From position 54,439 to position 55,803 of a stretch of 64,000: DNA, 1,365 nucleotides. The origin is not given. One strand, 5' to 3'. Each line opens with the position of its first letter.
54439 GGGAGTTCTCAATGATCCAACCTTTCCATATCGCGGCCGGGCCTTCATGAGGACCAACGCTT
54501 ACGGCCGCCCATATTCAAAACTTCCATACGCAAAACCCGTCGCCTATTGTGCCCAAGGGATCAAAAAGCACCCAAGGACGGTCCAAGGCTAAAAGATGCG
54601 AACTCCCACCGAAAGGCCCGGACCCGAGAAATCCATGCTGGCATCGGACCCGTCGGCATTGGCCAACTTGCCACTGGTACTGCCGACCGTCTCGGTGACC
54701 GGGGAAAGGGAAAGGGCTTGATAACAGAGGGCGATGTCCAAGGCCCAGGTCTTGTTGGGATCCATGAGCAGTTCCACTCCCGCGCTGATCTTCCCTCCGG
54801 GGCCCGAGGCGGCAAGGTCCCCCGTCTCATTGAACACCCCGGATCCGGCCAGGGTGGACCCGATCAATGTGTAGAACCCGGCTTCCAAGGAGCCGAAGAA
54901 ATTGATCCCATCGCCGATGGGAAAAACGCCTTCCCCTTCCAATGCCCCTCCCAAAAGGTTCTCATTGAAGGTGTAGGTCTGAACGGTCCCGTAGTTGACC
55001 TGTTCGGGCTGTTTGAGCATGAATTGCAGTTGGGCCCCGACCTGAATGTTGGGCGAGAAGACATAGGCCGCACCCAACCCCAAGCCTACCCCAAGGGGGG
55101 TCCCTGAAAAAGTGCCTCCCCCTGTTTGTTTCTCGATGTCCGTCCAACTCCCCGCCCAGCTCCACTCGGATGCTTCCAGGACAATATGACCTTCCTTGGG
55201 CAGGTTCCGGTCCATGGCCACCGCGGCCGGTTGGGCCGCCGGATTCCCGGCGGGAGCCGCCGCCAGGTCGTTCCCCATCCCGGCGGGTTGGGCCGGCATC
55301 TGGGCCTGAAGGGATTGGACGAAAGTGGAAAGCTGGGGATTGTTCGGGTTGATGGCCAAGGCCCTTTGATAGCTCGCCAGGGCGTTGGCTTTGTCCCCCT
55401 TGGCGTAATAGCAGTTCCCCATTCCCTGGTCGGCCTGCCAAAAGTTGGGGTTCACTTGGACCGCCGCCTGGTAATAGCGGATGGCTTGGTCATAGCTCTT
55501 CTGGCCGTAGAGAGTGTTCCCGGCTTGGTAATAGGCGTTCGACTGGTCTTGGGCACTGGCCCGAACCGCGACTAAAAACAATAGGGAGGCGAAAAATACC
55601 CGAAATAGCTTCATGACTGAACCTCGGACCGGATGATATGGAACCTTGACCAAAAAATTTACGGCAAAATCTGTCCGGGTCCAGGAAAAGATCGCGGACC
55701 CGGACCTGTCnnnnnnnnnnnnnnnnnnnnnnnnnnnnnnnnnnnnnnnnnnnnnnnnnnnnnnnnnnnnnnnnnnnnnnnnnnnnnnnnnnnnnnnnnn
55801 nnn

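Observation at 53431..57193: Array of four paralogous small TPR proteins: three miniature TPR + beta-barrel outer-membrane proteins with terminal-Phe beta-signal, plus one TPR-only member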

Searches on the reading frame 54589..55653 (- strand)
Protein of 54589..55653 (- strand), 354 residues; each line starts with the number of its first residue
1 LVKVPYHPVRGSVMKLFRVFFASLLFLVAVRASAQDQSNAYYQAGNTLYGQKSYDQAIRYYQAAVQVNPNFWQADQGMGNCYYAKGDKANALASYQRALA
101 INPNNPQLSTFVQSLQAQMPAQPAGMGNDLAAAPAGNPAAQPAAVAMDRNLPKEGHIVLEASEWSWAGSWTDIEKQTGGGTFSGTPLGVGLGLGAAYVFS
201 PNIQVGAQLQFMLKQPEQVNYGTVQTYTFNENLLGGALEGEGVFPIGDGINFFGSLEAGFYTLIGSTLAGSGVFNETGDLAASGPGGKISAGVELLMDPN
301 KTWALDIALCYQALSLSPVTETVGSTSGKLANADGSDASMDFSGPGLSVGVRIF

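Call 4: search_protein_families(library=pfam, proteins=[window:54589-55653:-], max_evalue=1)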
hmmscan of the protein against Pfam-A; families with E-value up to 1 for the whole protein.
window:54589-55653:- (354 aa): 24 families
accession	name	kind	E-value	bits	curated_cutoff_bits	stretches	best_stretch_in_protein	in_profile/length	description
PF00515.34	TPR_1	-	4.6e-16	58.3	27.8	2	78-105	7-34/34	Tetratricopeptide repeat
PF07719.23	TPR_2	-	2.9e-15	55.5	27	2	78-105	7-34/34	Tetratricopeptide repeat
PF13432.12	TPR_16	-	4.5e-11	43.4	32.7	1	42-106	1-65/65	Tetratricopeptide repeat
PF13414.12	TPR_11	-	1.8e-10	40.7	26.8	2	79-107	1-29/42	TPR repeat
PF13181.12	TPR_8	-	7.7e-10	38.6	25.7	2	39-70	2-33/34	Tetratricopeptide repeat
PF14559.12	TPR_19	-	1.1e-08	35.8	25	1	48-112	1-65/68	Tetratricopeptide repeat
PF13428.12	TPR_14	-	3.8e-08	33.7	23.5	2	39-76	2-39/44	Tetratricopeptide repeat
PF13424.12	TPR_12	-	3.8e-07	30.6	30.1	2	38-67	3-32/77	Tetratricopeptide repeat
PF13174.12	TPR_6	-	6.8e-07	30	26.3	2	78-104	6-32/33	Tetratricopeptide repeat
PF13176.12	TPR_7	-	4.1e-05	23.8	27.9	1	78-104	5-31/36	Tetratricopeptide repeat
PF13371.12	TPR_9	-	0.00028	21.3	35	1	50-109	7-66/73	Tetratricopeptide repeat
PF13431.12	TPR_17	-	0.0015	19.1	24.4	0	95-107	2-14/34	Tetratricopeptide repeat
PF13374.12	TPR_10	-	0.0039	17.6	27.5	1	41-67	5-31/42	Tetratricopeptide repeat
PF13429.12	TPR_15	-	0.011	15.6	26.2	1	63-108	140-182/280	Tetratricopeptide repeat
PF24575.1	TPR_Slam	-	0.018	15.9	35.2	1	34-71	43-80/104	Surface lipoprotein assembly modifier, N-terminal TPR repeats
PF13505.12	OMP_b-brl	-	0.05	14.2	28.7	1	180-294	39-137/175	Outer membrane protein beta-barrel domain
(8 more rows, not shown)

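Call 6: find_homologous_proteins(query=window:54592-55614:-, max_evalue=0.001)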
Query seq(341 aa) (341 aa): 78 proteins with E <= 0.001 among 8000 candidates.
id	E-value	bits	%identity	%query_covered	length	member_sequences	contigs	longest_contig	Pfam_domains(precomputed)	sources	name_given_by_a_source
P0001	1.5e-222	756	100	100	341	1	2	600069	PF14559.13,PF13414.13,PF00515.35,PF13424.13,PF21033.5,PF13432.13,PF13428.13,PF13181.13,PF07719.24,PF13174.13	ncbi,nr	ncbi:MAG TPA: tetratricopeptide repeat protein [bacterium]|nr:tetratricopeptide repeat protein [bact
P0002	2.8e-139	482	64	100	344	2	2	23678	PF14559.13,PF13414.13,PF00515.35,PF13424.13,PF13176.13,PF13432.13,PF13428.13,PF13181.13,PF07719.24,PF13174.13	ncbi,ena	-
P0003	8.1e-135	467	64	100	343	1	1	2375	PF14559.13,PF13414.13,PF00515.35,PF13424.13,PF13176.13,PF21033.5,PF13432.13,PF13428.13,PF13181.13,PF07719.24,PF13174.13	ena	-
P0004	2.1e-118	414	60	95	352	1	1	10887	PF14559.13,PF13414.13,PF13371.13,PF00515.35,PF13424.13,PF21033.5,PF13432.13,PF13428.13,PF13181.13,PF07719.24,PF13174.13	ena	-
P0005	6.6e-117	409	61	97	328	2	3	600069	PF14559.13,PF13414.13,PF13371.13,PF00515.35,PF13424.13,PF13176.13,PF13432.13,PF13428.13,PF13181.13,PF07719.24,PF13174.13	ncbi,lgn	-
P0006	1.5e-111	391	53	100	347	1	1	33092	PF14559.13,PF13414.13,PF13371.13,PF00515.35,PF13424.13,PF13432.13,PF13428.13,PF13181.13,PF07719.24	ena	-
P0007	1.7e-110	388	55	98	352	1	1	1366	PF13431.13,PF13414.13,PF13428.13,PF14559.13,PF13371.13,PF00515.35,PF13424.13,PF21033.5,PF13432.13,PF13181.13,PF07719.24,PF13174.13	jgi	jgi:hypothetical protein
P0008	1.0e-99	352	51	100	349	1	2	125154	PF13414.13,PF13371.13,PF00515.35,PF13432.13,PF13181.13,PF07719.24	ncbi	-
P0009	3.7e-99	350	52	99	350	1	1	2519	PF14559.13,PF13414.13,PF00515.35,PF13424.13,PF21033.5,PF13432.13,PF13428.13,PF13181.13,PF07719.24,PF13174.13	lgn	-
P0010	1.3e-98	349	52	98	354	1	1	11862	PF13431.13,PF13414.13,PF13428.13,PF14559.13,PF24575.2,PF00515.35,PF13424.13,PF21033.5,PF13432.13,PF13181.13,PF07719.24,PF13174.13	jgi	jgi:hypothetical protein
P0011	2.4e-85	305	48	99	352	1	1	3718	PF14559.13,PF13431.13,PF13414.13,PF00515.35,PF13424.13,PF13432.13,PF13181.13,PF07719.24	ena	-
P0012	5.9e-55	205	39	99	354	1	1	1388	PF14559.13,PF13414.13,PF00515.35,PF21033.5,PF13432.13,PF13428.13,PF13181.13,PF07719.24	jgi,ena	-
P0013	6.9e-52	195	70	40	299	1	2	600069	PF14559.13,PF13414.13,PF00515.35,PF13424.13,PF13176.13,PF21033.5,PF13432.13,PF13428.13,PF13181.13,PF07719.24,PF13174.13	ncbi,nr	ncbi:MAG TPA: tetratricopeptide repeat protein [bacterium]|nr:tetratricopeptide repeat protein [bact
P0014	2.2e-39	154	78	29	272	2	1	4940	PF13414.13,PF13176.13,PF13428.13,PF14559.13,PF13371.13,PF00515.35,PF13424.13,PF21033.5,PF13432.13,PF13181.13,PF07719.24,PF13174.13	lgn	-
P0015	2.4e-39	154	67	31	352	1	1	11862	PF14559.13,PF13414.13,PF13371.13,PF00515.35,PF13424.13,PF21033.5,PF13432.13,PF13181.13,PF07719.24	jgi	jgi:hypothetical protein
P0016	5.9e-39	152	77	25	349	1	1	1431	PF13414.13,PF00515.35,PF13424.13,PF13432.13,PF13181.13,PF07719.24,PF13174.13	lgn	-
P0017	9.8e-39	152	55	40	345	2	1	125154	PF13431.13,PF13414.13,PF13176.13,PF13428.13,PF14559.13,PF13371.13,PF00515.35,PF13424.13,PF21033.5,PF13432.13,PF13181.13,PF07719.24,PF13174.13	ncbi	-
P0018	1.6e-38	151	69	36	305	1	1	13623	PF13414.13,PF13176.13,PF13428.13,PF14559.13,PF13371.13,PF00515.35,PF13424.13,PF21033.5,PF13432.13,PF13181.13,PF07719.24,PF13174.13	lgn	-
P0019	4.3e-38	150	57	37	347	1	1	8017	PF14559.13,PF13414.13,PF13371.13,PF00515.35,PF13424.13,PF21033.5,PF13432.13,PF13181.13,PF07719.24,PF13174.13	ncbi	-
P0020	5.9e-38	149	60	38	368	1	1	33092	PF14559.13,PF13414.13,PF13371.13,PF00515.35,PF13424.13,PF21033.5,PF13432.13,PF13428.13,PF13181.13,PF07719.24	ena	-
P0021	8.3e-38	149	56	40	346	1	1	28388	PF14559.13,PF13414.13,PF00515.35,PF13424.13,PF13432.13,PF13428.13,PF13181.13,PF07719.24,PF13174.13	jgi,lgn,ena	-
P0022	4.3e-37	146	53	42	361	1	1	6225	PF14559.13,PF13431.13,PF13414.13,PF13371.13,PF00515.35,PF13424.13,PF21033.5,PF13432.13,PF13181.13,PF07719.24,PF13174.13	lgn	-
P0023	7.6e-37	145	62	37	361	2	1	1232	PF14559.13,PF13414.13,PF13371.13,PF00515.35,PF21033.5,PF13432.13,PF13181.13,PF07719.24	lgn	-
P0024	2.1e-36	144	64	36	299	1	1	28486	PF14559.13,PF13414.13,PF00515.35,PF13432.13,PF13181.13,PF07719.24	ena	-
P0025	2.6e-36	144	61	37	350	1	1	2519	PF14559.13,PF13414.13,PF13371.13,PF00515.35,PF13424.13,PF21033.5,PF13432.13,PF13181.13,PF07719.24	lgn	-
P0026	4.5e-36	143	60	39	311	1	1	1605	PF14559.13,PF13414.13,PF00515.35,PF13424.13,PF21033.5,PF13432.13,PF13181.13,PF07719.24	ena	-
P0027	7.1e-36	142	64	32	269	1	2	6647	PF14559.13,PF13414.13,PF13371.13,PF00515.35,PF13424.13,PF13432.13,PF13428.13,PF13181.13,PF07719.24,PF13174.13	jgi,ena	jgi:tetratricopeptide (TPR) repeat protein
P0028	9.4e-36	142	64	34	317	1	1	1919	PF14559.13,PF13414.13,PF13371.13,PF00515.35,PF13424.13,PF21033.5,PF13432.13,PF13181.13,PF07719.24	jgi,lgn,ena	-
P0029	1.4e-34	138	63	32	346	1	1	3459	PF14559.13,PF13414.13,PF00515.35,PF13424.13,PF21033.5,PF13432.13,PF13181.13,PF07719.24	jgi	jgi:hypothetical protein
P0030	4.0e-34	136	59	37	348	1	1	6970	PF14559.13,PF13414.13,PF00515.35,PF13424.13,PF21033.5,PF13432.13,PF13428.13,PF13181.13,PF07719.24,PF13174.13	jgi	jgi:hypothetical protein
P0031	4.1e-34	136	50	45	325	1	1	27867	PF14559.13,PF13414.13,PF00515.35,PF13424.13,PF21033.5,PF13432.13,PF13428.13,PF13181.13,PF07719.24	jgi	jgi:hypothetical protein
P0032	5.6e-34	136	63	36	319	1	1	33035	PF13414.13,PF13176.13,PF13428.13,PF14559.13,PF13371.13,PF00515.35,PF13424.13,PF21033.5,PF13432.13,PF13181.13,PF07719.24,PF13174.13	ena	-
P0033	5.8e-34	136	63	36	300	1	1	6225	PF14559.13,PF13414.13,PF00515.35,PF13424.13,PF21033.5,PF13181.13,PF07719.24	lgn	-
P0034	2.2e-33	134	60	38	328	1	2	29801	PF14559.13,PF13414.13,PF13371.13,PF00515.35,PF13432.13,PF13428.13,PF13181.13,PF07719.24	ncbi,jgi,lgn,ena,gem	-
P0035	4.8e-33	133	57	36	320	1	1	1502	PF13431.13,PF13414.13,PF13176.13,PF13428.13,PF14559.13,PF13371.13,PF00515.35,PF13424.13,PF21033.5,PF13432.13,PF13181.13,PF07719.24,PF13174.13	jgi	jgi:hypothetical protein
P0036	5.5e-33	133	53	40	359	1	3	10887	PF14559.13,PF13414.13,PF00515.35,PF13424.13,PF21033.5,PF13432.13,PF13428.13,PF13181.13,PF07719.24,PF13174.13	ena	-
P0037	1.5e-32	131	41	67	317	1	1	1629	PF14559.13,PF13414.13,PF00515.35,PF13424.13,PF21033.5,PF13432.13,PF13428.13,PF13181.13,PF07719.24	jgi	jgi:hypothetical protein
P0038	2.8e-31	127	58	32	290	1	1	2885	PF13414.13,PF13176.13,PF13428.13,PF13374.13,PF14559.13,PF13371.13,PF00515.35,PF13424.13,PF21033.5,PF13432.13,PF13181.13,PF07719.24,PF13174.13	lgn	-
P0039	3.2e-31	127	61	33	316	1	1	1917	PF14559.13,PF13414.13,PF00515.35,PF13424.13,PF13176.13,PF21033.5,PF13432.13,PF13428.13,PF13181.13,PF07719.24,PF13174.13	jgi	jgi:hypothetical protein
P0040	3.5e-31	127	51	45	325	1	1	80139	PF14559.13,PF13414.13,PF00515.35,PF13424.13,PF21033.5,PF13432.13,PF13428.13,PF13181.13,PF07719.24,PF13174.13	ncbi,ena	-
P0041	4.0e-31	127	57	37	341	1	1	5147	PF14559.13,PF13414.13,PF00515.35,PF13424.13,PF21033.5,PF13428.13,PF13181.13,PF07719.24,PF13174.13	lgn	-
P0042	1.2e-29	122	45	55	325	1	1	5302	PF14559.13,PF13414.13,PF00515.35,PF13424.13,PF21033.5,PF13432.13,PF13181.13,PF07719.24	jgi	jgi:hypothetical protein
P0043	1.5e-29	121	58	38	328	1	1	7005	PF13414.13,PF13371.13,PF00515.35,PF13432.13,PF13181.13,PF07719.24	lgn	-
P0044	4.9e-29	120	57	31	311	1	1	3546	PF14559.13,PF13431.13,PF13414.13,PF13371.13,PF00515.35,PF13424.13,PF21033.5,PF13432.13,PF13428.13,PF13181.13,PF07719.24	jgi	jgi:Tetratricopeptide repeat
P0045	4.2e-28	117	54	37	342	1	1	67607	PF14559.13,PF13431.13,PF13414.13,PF00515.35,PF13424.13,PF21033.5,PF13432.13,PF13181.13,PF07719.24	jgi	jgi:hypothetical protein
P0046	2.8e-27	114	57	33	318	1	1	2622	PF13431.13,PF13414.13,PF13428.13,PF14559.13,PF13371.13,PF00515.35,PF13424.13,PF21033.5,PF13432.13,PF13181.13,PF07719.24,PF13174.13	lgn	-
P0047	1.6e-26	112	55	22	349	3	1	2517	PF13431.13,PF23914.2,PF13414.13,PF13176.13,PF13428.13,PF14559.13,PF13371.13,PF00515.35,PF12895.14,PF13424.13,PF21033.5,PF13432.13,PF13181.13,PF07719.24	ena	-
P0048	3.9e-25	107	53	38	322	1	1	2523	PF14559.13,PF13414.13,PF00515.35,PF13424.13,PF13432.13,PF13428.13,PF13181.13,PF07719.24,PF13174.13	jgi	jgi:Tetratricopeptide repeat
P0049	1.4e-24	105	56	21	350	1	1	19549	PF23914.2,PF13414.13,PF13176.13,PF13428.13,PF14559.13,PF13371.13,PF00515.35,PF13424.13,PF21033.5,PF13432.13,PF13181.13,PF07719.24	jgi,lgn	jgi:tetratricopeptide (TPR) repeat protein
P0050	2.1e-24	105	55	29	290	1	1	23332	PF14559.13,PF13414.13,PF00515.35,PF13424.13,PF13176.13,PF13432.13,PF13428.13,PF13181.13,PF07719.24,PF13174.13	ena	-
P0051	7.5e-24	103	54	32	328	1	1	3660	PF14559.13,PF13431.13,PF13414.13,PF00515.35,PF13424.13,PF13432.13,PF13428.13,PF13181.13,PF07719.24,PF13174.13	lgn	-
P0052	4.0e-22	97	41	20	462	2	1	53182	PF03704.24,PF09976.16,PF13414.13,PF10952.16,PF12569.15,PF13374.13,PF02064.22,PF07721.21,PF24575.2,PF00515.35,PF13424.13,PF13429.13,PF14561.13,PF07719.24,PF13174.13,PF25063.1,PF13431.13,PF23914.2,PF25062.2,PF13176.13,PF24885.2,PF13428.13,PF04733.21,PF25064.2,PF14559.13,PF13371.13,PF17874.8,PF12895.14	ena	-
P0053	7.1e-22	96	48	30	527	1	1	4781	PF14559.13,PF13431.13,PF23914.2,PF13414.13,PF00515.35,PF13424.13,PF13432.13,PF13428.13,PF13181.13,PF07719.24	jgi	jgi:tetratricopeptide (TPR) repeat protein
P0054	2.3e-20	91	53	30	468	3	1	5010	PF14559.13,PF13431.13,PF13414.13,PF13371.13,PF00515.35,PF13424.13,PF21033.5,PF13432.13,PF13428.13,PF13181.13,PF07719.24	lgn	-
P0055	3.3e-20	91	53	21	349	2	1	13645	PF23914.2,PF13414.13,PF13176.13,PF13428.13,PF18935.6,PF14559.13,PF13371.13,PF00515.35,PF13424.13,PF21033.5,PF13432.13,PF13181.13,PF07719.24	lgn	-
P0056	1.3e-18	86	34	23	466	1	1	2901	PF03704.24,PF13414.13,PF13374.13,PF07721.21,PF24575.2,PF00515.35,PF13424.13,PF13429.13,PF14561.13,PF07719.24,PF13174.13,PF25063.1,PF13431.13,PF23914.2,PF13176.13,PF24885.2,PF13428.13,PF14559.13,PF13371.13,PF02810.22,PF12895.14,PF21033.5,PF13432.13,PF13181.13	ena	-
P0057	2.1e-18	85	55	28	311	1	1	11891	PF13431.13,PF13414.13,PF13176.13,PF13428.13,PF13374.13,PF14559.13,PF13371.13,PF00515.35,PF13424.13,PF13432.13,PF13181.13,PF07719.24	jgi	jgi:tetratricopeptide (TPR) repeat protein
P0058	3.1e-16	78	50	33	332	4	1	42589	PF14559.13,PF13414.13,PF00515.35,PF13432.13,PF13428.13,PF13181.13,PF07719.24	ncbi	-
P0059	6.0e-14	70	40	33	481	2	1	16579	PF14559.13,PF13431.13,PF13414.13,PF00515.35,PF13424.13,PF21033.5,PF13432.13,PF13428.13,PF13181.13,PF07719.24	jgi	jgi:tetratricopeptide (TPR) repeat protein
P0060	1.1e-13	69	43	21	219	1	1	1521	PF14863.13,PF13431.13,PF23914.2,PF13414.13,PF13428.13,PF14559.13,PF13371.13,PF00515.35,PF13424.13,PF13432.13,PF13181.13,PF07719.24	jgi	jgi:tetratricopeptide (TPR) repeat protein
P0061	1.3e-12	66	42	31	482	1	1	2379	PF14559.13,PF13431.13,PF13414.13,PF00515.35,PF13424.13,PF21033.5,PF13432.13,PF13428.13,PF13181.13,PF07719.24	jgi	jgi:tetratricopeptide (TPR) repeat protein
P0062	3.7e-10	58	37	20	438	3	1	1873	PF03704.24,PF13431.13,PF23914.2,PF13414.13,PF13176.13,PF13428.13,PF13374.13,PF07721.21,PF14559.13,PF24575.2,PF13371.13,PF00515.35,PF13424.13,PF21033.5,PF13432.13,PF13429.13,PF13181.13,PF07719.24,PF13174.13,PF10373.16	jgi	jgi:protein O-mannosyl-transferase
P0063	1.4e-9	56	39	16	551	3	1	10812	PF13431.13,PF13414.13,PF12569.15,PF13428.13,PF14559.13,PF24575.2,PF13371.13,PF00656.28,PF00515.35,PF13424.13,PF13432.13,PF13429.13,PF13181.13,PF07719.24,PF13174.13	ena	-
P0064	2.6e-9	55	32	18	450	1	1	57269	PF25063.1,PF13431.13,PF23914.2,PF13414.13,PF13176.13,PF13428.13,PF25064.2,PF14559.13,PF24575.2,PF13371.13,PF17874.8,PF00515.35,PF12895.14,PF13424.13,PF21033.5,PF13432.13,PF13181.13,PF07719.24,PF13174.13,PF20308.5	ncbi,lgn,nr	ncbi:MAG: tetratricopeptide repeat protein [Planctomycetes bacterium]|nr:tetratricopeptide repeat pr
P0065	3.2e-9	55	45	20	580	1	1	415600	PF13431.13,PF23914.2,PF13414.13,PF13176.13,PF13428.13,PF14559.13,PF13371.13,PF00515.35,PF13424.13,PF13432.13,PF13181.13,PF07719.24,PF13174.13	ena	-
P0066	7.6e-7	47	28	32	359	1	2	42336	PF13431.13,PF13414.13,PF13176.13,PF13428.13,PF14559.13,PF24575.2,PF13371.13,PF00498.32,PF00515.35,PF13424.13,PF16697.11,PF13432.13,PF13181.13,PF01239.29,PF07719.24,PF13174.13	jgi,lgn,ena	jgi:tetratricopeptide (TPR) repeat protein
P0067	2.7e-6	45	29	20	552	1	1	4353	PF25063.1,PF13431.13,PF23914.2,PF13414.13,PF13176.13,PF13428.13,PF13374.13,PF14559.13,PF24575.2,PF13371.13,PF00515.35,PF12895.14,PF13424.13,PF21033.5,PF13432.13,PF13181.13,PF07719.24,PF13174.13,PF10373.16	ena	-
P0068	3.1e-6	45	26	36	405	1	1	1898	PF10602.16,PF03704.24,PF13414.13,PF13374.13,PF02064.22,PF07721.21,PF24575.2,PF00515.35,PF13424.13,PF16347.11,PF07719.24,PF13174.13,PF20308.5,PF25063.1,PF13431.13,PF23914.2,PF13176.13,PF13428.13,PF25064.2,PF14559.13,PF13371.13,PF17874.8,PF12895.14,PF21033.5,PF13432.13,PF13181.13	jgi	jgi:tetratricopeptide (TPR) repeat protein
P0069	3.2e-6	45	26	24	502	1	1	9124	PF13431.13,PF09976.16,PF23914.2,PF13414.13,PF16918.12,PF13176.13,PF13428.13,PF14559.13,PF24575.2,PF17874.8,PF00515.35,PF12895.14,PF13424.13,PF21033.5,PF13432.13,PF13181.13,PF07719.24,PF13174.13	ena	-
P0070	7.8e-6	44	32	24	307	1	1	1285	PF13431.13,PF13414.13,PF13371.13,PF00515.35,PF13424.13,PF13176.13,PF13432.13,PF13428.13,PF13181.13,PF07719.24,PF13374.13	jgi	jgi:lipoprotein NlpI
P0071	1.4e-5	43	23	22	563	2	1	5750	PF25063.1,PF13431.13,PF23914.2,PF25062.2,PF13414.13,PF13176.13,PF13428.13,PF25064.2,PF14559.13,PF24575.2,PF00515.35,PF12895.14,PF13424.13,PF21033.5,PF13432.13,PF13429.13,PF13181.13,PF14561.13,PF07719.24,PF13174.13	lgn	-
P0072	1.8e-5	42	34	21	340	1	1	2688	PF14559.13,PF13431.13,PF13414.13,PF13371.13,PF00515.35,PF13432.13,PF13428.13,PF13676.12,PF13181.13,PF07719.24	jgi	jgi:tetratricopeptide (TPR) repeat protein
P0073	4.2e-5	41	31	23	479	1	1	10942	PF25063.1,PF03704.24,PF13431.13,PF23914.2,PF13414.13,PF13176.13,PF13428.13,PF13374.13,PF14559.13,PF13371.13,PF00515.35,PF12895.14,PF13424.13,PF21033.5,PF13432.13,PF13181.13,PF14561.13,PF07719.24,PF13174.13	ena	-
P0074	5.7e-5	41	33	23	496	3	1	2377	PF14559.13,PF13431.13,PF13414.13,PF13371.13,PF00515.35,PF13424.13,PF13432.13,PF13428.13,PF13429.13,PF13181.13,PF07719.24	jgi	jgi:tetratricopeptide (TPR) repeat protein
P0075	1.1e-4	40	34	20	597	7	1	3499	PF13431.13,PF23914.2,PF13414.13,PF13176.13,PF13428.13,PF13844.13,PF13692.13,PF13374.13,PF14559.13,PF24575.2,PF02259.30,PF00515.35,PF13424.13,PF21033.5,PF13432.13,PF13181.13,PF07719.24,PF13174.13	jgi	jgi:protein O-GlcNAc transferase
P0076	1.4e-4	39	31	16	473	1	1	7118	PF13431.13,PF23914.2,PF13414.13,PF13176.13,PF13428.13,PF14559.13,PF24575.2,PF27595.1,PF13371.13,PF00515.35,PF12895.14,PF13424.13,PF21033.5,PF13432.13,PF13429.13,PF13181.13,PF07719.24,PF13174.13,PF20308.5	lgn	-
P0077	2.9e-4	38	28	27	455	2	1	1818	PF13431.13,PF23914.2,PF13414.13,PF13176.13,PF13428.13,PF13374.13,PF07721.21,PF14559.13,PF24575.2,PF13371.13,PF00515.35,PF12895.14,PF13424.13,PF21033.5,PF13432.13,PF13181.13,PF07719.24,PF13174.13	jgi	jgi:tetratricopeptide (TPR) repeat protein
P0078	7.4e-4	37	23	23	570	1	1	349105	PF13431.13,PF23914.2,PF13414.13,PF13176.13,PF13428.13,PF14559.13,PF13371.13,PF00515.35,PF12895.14,PF13424.13,PF13432.13,PF13429.13,PF13181.13,PF07719.24,PF13174.13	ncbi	-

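Call 7: search_protein_families(library=ncbifam, proteins=[window:54589-55653:-], max_evalue=0.1)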
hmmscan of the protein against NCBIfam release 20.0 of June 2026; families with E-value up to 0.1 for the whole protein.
window:54589-55653:- (354 aa): 24 families
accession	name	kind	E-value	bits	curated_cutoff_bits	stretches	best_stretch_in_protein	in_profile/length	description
NF040959.1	MamA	equivalog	4.6e-09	36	200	1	26-101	127-202/204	magnetosome protein MamA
TIGR02552.1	LcrH_SycD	equivalog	2.4e-08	33.8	104.8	1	31-108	11-88/136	SycD/LcrH family type III secretion system chaperone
TIGR02917.1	PEP_TPR_lipo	equivalog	4.2e-08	31.5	312.2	1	30-155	457-581/899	XrtA/PEP-CTERM system TPR-repeat protein PrsT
NF002725.1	PRK02603.1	equivalog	8.3e-07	29.2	143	1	15-108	13-108/173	photosystem I assembly protein Ycf3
NF047507.1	TPR_BatC_Lepto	exception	1.6e-06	27.7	175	1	42-106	62-130/214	TPR repeat-containing protein BatC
NF033920.0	C39_PA2778_fam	equivalog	2e-06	27.4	150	1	28-108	146-226/255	PA2778 family cysteine peptidase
TIGR02521.1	type_IV_pilW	equivalog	2.5e-06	27.2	154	1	34-108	27-101/234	type IV pilus biogenesis/stability protein PilW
NF033762.1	social_mot_Tgl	equivalog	4.6e-06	26.2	225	1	38-104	100-168/252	social motility TPR repeat lipoprotein Tgl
TIGR03302.1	OM_YfiO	subfamily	6e-06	25.9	81.4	1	34-109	29-107/239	outer membrane protein assembly factor BamD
TIGR02795.1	tol_pal_ybgF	equivalog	3.4e-05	24.4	90.1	1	37-105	38-109/119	tol-pal system protein YbgF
NF047371.1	FlcA_CTERM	equivalog_domain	9.6e-05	21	300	1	35-100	471-535/646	periplasmic flagellar collar protein FlcA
TIGR00990.1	3a0801s09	subfamily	0.00019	20.2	757.25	1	40-104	129-192/615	mitochondrial import receptor subunit TOM70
TIGR04510.1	mod_pep_cyc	subfamily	0.00022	19.9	400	1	41-102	401-462/814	putative peptide modification system cyclase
NF045509.1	CellDiv_HetF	equivalog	0.00058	18.3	1200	1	51-111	688-748/836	cell division protein HetF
NF008520.0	PRK11447.1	equivalog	0.00086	17.2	858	1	44-120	357-434/1157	cellulose synthase complex outer membrane protein BcsC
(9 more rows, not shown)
